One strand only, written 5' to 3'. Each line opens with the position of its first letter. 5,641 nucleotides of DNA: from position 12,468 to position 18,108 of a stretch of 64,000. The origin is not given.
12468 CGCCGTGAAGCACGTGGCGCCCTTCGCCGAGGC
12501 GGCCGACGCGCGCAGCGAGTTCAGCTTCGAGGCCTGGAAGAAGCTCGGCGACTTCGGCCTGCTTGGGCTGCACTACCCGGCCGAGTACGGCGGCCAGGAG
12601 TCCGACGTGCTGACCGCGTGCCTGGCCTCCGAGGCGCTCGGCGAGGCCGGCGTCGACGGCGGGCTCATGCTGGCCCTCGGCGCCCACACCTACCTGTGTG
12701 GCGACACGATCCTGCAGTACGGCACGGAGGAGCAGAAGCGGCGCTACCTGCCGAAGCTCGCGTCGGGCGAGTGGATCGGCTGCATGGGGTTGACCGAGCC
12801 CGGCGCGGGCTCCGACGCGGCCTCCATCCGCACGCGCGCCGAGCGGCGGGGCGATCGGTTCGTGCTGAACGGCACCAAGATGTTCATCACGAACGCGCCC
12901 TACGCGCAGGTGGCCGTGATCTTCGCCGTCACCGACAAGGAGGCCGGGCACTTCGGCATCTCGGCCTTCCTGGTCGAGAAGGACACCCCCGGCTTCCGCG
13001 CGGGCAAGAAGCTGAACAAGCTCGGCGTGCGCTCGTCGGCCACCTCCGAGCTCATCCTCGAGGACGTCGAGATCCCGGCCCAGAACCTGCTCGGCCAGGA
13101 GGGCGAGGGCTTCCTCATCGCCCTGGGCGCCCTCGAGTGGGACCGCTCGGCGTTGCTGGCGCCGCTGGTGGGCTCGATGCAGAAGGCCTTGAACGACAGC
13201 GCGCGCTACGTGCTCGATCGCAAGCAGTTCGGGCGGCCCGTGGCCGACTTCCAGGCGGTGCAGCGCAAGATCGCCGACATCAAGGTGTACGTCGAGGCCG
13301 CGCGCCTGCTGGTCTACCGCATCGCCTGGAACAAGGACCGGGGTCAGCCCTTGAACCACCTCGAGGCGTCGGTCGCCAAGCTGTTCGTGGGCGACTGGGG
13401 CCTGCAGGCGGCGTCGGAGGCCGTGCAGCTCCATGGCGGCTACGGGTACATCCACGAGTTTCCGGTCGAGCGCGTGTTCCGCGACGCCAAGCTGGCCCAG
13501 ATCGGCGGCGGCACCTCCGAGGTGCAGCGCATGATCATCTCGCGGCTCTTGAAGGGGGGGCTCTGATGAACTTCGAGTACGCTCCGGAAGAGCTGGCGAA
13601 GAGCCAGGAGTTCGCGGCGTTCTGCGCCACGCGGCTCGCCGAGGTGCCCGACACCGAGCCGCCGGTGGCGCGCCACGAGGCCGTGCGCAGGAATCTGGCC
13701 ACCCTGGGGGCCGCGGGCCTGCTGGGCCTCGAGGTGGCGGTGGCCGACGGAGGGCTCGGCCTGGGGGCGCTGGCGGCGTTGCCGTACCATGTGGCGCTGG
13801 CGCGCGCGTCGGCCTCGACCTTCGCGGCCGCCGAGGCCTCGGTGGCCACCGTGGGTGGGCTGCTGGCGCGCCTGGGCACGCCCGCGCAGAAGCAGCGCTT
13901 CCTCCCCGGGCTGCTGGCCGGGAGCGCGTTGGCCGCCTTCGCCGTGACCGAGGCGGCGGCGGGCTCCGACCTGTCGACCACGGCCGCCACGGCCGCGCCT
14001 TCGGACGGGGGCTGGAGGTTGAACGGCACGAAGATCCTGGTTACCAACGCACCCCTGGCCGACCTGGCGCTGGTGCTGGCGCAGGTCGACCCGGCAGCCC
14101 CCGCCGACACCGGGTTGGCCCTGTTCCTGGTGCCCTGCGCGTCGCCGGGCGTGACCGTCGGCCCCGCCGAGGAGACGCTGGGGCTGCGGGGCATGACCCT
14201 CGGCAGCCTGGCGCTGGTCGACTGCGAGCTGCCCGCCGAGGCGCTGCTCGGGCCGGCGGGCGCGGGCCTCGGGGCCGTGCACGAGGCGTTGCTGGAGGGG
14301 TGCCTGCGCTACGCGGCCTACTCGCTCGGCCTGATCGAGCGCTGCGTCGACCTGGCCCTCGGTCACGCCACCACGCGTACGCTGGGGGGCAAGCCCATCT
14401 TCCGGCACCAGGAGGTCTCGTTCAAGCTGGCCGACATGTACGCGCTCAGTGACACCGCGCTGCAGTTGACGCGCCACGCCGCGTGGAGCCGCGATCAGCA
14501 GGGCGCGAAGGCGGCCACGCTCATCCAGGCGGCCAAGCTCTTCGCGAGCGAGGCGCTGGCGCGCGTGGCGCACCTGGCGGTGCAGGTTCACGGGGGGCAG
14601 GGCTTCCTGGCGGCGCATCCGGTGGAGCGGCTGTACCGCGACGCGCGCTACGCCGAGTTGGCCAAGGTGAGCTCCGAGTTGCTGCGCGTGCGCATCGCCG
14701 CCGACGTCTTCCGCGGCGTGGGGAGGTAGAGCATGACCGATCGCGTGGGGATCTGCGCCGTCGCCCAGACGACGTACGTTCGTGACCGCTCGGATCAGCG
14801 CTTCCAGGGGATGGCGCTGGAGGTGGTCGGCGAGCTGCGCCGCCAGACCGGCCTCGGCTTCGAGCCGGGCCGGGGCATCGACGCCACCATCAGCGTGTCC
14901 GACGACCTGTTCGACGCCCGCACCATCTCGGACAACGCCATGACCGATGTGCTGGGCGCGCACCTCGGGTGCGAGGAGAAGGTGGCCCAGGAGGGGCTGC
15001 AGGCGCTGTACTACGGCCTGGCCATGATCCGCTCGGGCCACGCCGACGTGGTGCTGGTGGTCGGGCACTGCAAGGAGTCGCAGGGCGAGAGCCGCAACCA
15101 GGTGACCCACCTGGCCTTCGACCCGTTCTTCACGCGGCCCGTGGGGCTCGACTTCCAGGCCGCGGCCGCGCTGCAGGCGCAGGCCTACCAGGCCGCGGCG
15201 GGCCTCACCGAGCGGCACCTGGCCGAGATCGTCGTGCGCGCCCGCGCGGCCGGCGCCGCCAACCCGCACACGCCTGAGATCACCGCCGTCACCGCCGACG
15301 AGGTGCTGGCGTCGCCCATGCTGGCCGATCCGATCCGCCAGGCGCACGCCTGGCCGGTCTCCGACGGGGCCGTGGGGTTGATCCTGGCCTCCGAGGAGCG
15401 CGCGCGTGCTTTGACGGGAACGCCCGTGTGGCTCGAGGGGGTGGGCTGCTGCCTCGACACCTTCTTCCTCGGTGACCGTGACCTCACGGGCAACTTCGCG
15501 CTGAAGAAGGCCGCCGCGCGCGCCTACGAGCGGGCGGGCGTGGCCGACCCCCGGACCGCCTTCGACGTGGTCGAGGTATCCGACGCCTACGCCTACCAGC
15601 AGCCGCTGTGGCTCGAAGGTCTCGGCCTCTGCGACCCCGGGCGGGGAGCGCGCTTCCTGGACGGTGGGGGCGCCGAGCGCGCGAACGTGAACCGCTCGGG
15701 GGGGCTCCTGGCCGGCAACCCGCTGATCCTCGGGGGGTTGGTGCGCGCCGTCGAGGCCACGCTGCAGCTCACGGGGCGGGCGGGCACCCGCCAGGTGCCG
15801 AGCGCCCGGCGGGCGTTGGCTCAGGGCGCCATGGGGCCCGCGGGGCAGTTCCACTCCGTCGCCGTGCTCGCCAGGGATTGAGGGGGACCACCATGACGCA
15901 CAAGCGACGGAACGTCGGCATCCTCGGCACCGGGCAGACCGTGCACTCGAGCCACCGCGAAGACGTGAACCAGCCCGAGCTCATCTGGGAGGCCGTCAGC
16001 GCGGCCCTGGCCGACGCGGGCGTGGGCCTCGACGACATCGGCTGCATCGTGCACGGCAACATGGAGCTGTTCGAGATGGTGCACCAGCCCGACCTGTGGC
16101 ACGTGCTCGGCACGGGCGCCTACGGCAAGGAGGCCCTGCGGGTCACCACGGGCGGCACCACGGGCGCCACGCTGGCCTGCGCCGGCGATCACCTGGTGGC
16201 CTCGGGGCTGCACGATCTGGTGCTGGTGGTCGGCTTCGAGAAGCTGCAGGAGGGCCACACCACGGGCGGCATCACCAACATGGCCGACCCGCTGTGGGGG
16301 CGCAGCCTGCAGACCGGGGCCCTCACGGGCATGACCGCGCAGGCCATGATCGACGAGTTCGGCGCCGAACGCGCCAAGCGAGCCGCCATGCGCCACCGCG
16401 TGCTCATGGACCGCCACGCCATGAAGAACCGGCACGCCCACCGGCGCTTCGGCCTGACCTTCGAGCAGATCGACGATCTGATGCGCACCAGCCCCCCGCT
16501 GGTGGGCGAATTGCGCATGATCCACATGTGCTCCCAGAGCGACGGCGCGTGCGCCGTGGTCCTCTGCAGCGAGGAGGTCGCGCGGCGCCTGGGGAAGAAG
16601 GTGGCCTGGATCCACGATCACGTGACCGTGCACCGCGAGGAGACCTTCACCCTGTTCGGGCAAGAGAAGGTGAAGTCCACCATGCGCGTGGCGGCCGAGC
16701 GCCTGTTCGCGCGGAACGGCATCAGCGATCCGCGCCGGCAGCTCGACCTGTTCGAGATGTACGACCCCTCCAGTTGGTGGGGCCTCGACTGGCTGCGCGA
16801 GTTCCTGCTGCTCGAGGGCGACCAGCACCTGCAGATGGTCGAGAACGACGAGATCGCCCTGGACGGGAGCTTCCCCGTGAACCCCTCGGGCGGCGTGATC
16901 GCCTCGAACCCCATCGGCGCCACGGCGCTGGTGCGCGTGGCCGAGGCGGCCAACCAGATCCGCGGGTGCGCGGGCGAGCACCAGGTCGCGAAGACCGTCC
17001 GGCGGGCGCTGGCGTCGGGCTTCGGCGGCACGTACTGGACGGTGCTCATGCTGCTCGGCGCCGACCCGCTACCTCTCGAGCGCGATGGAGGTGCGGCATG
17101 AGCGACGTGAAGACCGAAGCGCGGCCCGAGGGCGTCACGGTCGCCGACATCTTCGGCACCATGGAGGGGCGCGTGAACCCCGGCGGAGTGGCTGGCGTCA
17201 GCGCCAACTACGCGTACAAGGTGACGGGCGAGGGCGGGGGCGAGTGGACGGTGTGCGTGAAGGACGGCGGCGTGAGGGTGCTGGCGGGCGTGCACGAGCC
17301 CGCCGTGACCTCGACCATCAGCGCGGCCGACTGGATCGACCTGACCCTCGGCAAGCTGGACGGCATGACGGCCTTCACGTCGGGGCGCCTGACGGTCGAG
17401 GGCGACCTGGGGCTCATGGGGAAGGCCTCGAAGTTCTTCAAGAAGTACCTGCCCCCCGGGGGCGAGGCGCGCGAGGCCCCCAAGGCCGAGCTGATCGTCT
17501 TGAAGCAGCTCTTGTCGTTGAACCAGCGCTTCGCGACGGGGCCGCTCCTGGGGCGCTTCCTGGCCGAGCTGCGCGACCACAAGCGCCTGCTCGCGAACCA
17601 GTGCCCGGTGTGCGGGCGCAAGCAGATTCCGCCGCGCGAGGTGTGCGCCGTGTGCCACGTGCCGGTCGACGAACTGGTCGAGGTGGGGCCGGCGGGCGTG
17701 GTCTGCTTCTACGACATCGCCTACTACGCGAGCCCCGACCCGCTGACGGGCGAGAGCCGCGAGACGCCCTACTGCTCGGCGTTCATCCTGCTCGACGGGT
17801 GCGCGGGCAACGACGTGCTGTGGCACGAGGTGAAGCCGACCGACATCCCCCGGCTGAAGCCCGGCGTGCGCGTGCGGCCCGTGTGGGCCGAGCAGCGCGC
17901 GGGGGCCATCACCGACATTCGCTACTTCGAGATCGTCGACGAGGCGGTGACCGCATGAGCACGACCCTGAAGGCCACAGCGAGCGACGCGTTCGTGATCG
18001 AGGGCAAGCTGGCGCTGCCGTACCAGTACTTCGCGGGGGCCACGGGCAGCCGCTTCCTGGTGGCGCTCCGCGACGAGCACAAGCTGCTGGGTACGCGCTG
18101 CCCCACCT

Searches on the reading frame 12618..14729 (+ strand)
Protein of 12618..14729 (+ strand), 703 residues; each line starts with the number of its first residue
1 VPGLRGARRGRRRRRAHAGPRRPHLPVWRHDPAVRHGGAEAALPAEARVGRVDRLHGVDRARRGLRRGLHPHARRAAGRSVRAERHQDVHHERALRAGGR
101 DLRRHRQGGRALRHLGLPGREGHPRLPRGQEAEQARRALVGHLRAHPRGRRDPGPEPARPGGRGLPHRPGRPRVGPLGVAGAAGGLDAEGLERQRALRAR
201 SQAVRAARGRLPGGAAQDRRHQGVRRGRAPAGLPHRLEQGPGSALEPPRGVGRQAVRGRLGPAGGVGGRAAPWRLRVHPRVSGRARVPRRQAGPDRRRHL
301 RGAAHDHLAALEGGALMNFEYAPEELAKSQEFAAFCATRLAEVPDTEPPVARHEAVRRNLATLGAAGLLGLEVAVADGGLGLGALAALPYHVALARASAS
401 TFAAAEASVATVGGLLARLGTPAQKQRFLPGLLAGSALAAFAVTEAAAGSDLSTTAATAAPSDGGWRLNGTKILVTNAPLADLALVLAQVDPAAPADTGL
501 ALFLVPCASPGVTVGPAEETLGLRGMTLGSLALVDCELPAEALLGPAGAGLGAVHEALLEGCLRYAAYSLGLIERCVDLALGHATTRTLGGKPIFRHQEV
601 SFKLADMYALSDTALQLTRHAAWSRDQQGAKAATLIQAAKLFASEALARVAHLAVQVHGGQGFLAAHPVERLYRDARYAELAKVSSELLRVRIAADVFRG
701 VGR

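Call 75: search_protein_families(library=pfam, proteins=[window:12618-14729:+], max_evalue=0.001)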
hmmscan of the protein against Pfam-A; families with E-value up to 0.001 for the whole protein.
window:12618-14729:+ (703 aa): 4 families
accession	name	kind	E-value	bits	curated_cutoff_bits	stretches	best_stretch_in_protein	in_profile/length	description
PF00441.29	Acyl-CoA_dh_1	-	4.5e-31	108.5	22.4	1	548-696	1-148/150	Acyl-CoA dehydrogenase, C-terminal domain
PF02770.24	Acyl-CoA_dh_M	-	2.2e-21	76.3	33.3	1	440-535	1-96/97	Acyl-CoA dehydrogenase, middle domain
PF02771.21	Acyl-CoA_dh_N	-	4.2e-14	53.3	22.9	1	324-435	3-112/113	Acyl-CoA dehydrogenase, N-terminal domain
PF08028.16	Acyl-CoA_dh_2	-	1.2e-11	45.5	22.7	1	565-679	3-126/134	Acyl-CoA dehydrogenase, C-terminal domain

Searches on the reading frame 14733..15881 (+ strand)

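Call 75: search_protein_families(library=pfam, proteins=[window:14733-15881:+], max_evalue=0.001)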
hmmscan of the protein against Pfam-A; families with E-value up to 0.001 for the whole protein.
window:14733-15881:+ (382 aa): 2 families
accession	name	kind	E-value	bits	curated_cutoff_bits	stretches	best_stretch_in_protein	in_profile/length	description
PF22691.2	Thiolase_C_1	-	4e-25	88.7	28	1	249-381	13-144/144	Thiolase C-terminal domain-like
PF00108.29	Thiolase_N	-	0.0001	22.2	26.4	1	83-218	83-256/260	Thiolase, N-terminal domain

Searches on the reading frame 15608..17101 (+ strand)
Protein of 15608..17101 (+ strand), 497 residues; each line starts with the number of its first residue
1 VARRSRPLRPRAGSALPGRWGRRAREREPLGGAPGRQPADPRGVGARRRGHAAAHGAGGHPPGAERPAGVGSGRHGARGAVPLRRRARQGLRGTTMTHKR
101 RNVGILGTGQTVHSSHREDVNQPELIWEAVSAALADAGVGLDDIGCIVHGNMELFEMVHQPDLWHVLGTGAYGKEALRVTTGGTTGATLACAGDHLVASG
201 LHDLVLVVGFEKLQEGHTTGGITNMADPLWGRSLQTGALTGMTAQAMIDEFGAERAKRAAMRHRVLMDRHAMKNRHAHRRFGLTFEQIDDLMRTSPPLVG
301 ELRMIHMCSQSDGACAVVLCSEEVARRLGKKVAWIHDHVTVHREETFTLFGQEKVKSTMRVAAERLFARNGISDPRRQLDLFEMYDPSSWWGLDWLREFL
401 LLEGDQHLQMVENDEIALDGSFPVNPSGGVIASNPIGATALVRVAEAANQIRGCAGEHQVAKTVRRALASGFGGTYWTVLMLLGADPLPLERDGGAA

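Call 75: search_protein_families(library=pfam, proteins=[window:15608-17101:+], max_evalue=0.001)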
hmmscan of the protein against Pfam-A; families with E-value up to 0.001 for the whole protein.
window:15608-17101:+ (497 aa): 2 families
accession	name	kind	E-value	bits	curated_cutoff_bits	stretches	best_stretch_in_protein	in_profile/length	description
PF22691.2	Thiolase_C_1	-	3.4e-19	69.4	28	1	356-478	17-136/144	Thiolase C-terminal domain-like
PF00108.29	Thiolase_N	-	2.2e-06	27.7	26.4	1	115-256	13-171/260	Thiolase, N-terminal domain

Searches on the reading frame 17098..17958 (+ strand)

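Call 75: search_protein_families(library=pfam, proteins=[window:17098-17958:+], max_evalue=0.001)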
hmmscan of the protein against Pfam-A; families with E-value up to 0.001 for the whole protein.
window:17098-17958:+ (286 aa): 2 families
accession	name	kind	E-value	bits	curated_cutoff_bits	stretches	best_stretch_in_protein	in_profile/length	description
PF02036.22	SCP2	-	3.4e-16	59.9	21.3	1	31-115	16-101/101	SCP-2 sterol transfer family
PF12172.15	zf-ChsH2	-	0.00012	22.2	23.2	1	159-189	4-34/37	ChsH2, rubredoxin-like zinc ribbon domain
